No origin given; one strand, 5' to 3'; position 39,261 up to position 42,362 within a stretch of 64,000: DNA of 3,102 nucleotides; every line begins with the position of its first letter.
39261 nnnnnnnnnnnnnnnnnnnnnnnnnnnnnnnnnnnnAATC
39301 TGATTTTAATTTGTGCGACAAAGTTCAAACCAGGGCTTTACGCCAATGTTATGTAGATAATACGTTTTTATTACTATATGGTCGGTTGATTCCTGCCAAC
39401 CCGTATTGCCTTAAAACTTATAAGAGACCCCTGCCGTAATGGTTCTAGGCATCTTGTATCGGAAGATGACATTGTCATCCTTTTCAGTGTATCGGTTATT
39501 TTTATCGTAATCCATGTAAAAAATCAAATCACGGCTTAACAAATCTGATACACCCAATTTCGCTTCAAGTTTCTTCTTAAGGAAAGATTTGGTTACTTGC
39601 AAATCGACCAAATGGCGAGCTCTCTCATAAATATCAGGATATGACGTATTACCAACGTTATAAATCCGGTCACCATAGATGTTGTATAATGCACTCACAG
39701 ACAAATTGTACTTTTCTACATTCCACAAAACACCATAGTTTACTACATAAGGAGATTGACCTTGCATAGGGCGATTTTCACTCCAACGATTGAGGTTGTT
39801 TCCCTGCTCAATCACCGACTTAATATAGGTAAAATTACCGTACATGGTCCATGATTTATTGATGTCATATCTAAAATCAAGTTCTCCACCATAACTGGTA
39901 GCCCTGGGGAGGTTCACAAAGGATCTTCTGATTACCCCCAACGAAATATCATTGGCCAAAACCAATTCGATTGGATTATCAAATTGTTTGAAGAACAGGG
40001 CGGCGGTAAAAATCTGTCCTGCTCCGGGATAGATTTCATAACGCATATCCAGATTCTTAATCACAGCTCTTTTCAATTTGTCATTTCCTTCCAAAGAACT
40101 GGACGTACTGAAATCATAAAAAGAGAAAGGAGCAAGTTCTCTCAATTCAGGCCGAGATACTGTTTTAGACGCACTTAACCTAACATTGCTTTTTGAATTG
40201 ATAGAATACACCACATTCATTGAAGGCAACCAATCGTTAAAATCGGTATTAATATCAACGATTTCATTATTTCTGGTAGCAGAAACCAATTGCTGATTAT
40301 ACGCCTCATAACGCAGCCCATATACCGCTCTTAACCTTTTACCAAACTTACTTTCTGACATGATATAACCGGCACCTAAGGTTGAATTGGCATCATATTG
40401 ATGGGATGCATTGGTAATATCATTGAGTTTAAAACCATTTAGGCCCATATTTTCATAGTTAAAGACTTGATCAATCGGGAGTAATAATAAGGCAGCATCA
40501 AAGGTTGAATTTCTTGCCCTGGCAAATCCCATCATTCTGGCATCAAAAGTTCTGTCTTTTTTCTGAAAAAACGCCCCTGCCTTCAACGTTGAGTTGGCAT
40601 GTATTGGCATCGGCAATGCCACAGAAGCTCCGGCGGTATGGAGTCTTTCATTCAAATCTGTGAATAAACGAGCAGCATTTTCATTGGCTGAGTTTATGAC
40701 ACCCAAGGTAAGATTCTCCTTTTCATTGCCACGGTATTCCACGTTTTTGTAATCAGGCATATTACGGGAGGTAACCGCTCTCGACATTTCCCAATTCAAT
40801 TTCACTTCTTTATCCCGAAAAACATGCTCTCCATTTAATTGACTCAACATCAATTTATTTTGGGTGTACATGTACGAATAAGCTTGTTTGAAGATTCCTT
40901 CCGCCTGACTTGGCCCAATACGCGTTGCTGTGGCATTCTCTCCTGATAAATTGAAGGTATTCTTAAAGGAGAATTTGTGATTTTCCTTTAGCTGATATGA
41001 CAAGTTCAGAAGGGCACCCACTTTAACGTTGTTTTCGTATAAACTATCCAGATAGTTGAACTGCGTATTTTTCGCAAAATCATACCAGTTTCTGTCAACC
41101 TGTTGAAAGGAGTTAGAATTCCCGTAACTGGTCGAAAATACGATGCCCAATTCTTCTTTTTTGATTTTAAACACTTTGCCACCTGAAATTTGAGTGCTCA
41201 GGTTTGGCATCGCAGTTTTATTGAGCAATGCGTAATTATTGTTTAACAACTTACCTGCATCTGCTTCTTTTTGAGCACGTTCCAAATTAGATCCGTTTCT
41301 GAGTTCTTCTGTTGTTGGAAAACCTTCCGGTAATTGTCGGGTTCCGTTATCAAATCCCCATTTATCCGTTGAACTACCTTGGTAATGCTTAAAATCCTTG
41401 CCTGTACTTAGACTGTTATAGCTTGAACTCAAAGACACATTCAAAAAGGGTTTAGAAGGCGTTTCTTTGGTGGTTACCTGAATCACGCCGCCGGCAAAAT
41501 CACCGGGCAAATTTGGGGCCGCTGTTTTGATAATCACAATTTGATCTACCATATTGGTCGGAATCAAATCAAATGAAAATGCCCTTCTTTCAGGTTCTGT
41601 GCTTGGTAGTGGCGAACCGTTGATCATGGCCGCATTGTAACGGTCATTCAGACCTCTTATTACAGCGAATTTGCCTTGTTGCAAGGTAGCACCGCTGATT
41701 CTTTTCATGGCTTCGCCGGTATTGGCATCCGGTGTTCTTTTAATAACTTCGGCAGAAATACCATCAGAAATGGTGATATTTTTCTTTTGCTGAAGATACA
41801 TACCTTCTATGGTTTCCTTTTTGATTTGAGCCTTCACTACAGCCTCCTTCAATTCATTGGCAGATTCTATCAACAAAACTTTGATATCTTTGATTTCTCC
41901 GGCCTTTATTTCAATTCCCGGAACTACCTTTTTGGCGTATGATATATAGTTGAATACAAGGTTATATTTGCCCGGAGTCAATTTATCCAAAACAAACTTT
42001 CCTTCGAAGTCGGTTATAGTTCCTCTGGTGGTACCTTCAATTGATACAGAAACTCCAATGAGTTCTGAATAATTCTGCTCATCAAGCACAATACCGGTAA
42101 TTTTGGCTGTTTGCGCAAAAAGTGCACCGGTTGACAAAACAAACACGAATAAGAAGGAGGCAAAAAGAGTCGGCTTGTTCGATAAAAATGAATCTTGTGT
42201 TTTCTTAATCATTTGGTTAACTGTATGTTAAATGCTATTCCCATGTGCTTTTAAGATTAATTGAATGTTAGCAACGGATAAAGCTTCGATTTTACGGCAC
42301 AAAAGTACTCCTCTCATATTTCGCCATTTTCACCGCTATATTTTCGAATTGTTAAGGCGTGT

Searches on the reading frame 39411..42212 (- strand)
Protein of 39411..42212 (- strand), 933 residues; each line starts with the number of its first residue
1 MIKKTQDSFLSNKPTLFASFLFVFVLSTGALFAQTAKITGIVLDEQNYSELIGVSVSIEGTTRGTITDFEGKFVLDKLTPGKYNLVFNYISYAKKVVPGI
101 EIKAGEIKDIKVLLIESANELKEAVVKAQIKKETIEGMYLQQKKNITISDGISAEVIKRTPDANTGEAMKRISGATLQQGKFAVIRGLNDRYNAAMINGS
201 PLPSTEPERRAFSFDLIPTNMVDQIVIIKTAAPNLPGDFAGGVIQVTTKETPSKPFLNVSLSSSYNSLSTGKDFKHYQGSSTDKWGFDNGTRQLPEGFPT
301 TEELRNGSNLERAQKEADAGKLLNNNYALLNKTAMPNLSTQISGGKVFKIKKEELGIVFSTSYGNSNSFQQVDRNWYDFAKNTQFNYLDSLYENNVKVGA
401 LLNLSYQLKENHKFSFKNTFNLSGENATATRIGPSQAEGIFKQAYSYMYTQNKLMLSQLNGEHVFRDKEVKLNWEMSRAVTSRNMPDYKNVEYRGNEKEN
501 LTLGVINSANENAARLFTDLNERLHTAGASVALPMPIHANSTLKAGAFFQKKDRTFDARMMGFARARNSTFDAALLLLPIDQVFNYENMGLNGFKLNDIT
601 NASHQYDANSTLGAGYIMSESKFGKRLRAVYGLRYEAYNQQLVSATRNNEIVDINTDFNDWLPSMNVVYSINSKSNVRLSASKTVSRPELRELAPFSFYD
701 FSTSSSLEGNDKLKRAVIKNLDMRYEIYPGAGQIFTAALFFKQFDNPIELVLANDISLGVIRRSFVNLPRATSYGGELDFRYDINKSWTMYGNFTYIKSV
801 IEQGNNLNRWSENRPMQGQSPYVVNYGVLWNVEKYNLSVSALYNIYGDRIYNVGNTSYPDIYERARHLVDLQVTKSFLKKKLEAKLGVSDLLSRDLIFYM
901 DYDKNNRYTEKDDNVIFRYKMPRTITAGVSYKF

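Call 97: search_protein_families(library=pfam, proteins=[window:39411-42212:-], max_evalue=0.00001)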
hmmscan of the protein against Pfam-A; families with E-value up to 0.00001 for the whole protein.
window:39411-42212:- (933 aa): 5 families
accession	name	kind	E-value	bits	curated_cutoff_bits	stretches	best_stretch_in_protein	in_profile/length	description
PF14905.12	OMP_b-brl_3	-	4.6e-34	118.6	27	1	582-913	86-395/408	Outer membrane protein beta-barrel family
PF00593.30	TonB_dep_Rec_b-barrel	-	9.9e-27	95.3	27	1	542-888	79-433/436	TonB dependent receptor-like, beta-barrel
PF13715.12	CarbopepD_reg_2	-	3.6e-18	65.8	32.2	1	38-126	1-88/88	CarboxypepD_reg-like domain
PF13620.12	CarboxypepD_reg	-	3.3e-12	47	32.3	1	38-112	2-79/82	Carboxypeptidase regulatory-like domain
PF07715.20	Plug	-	1.8e-11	44.9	23.9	1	150-242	10-106/107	TonB-dependent Receptor Plug Domain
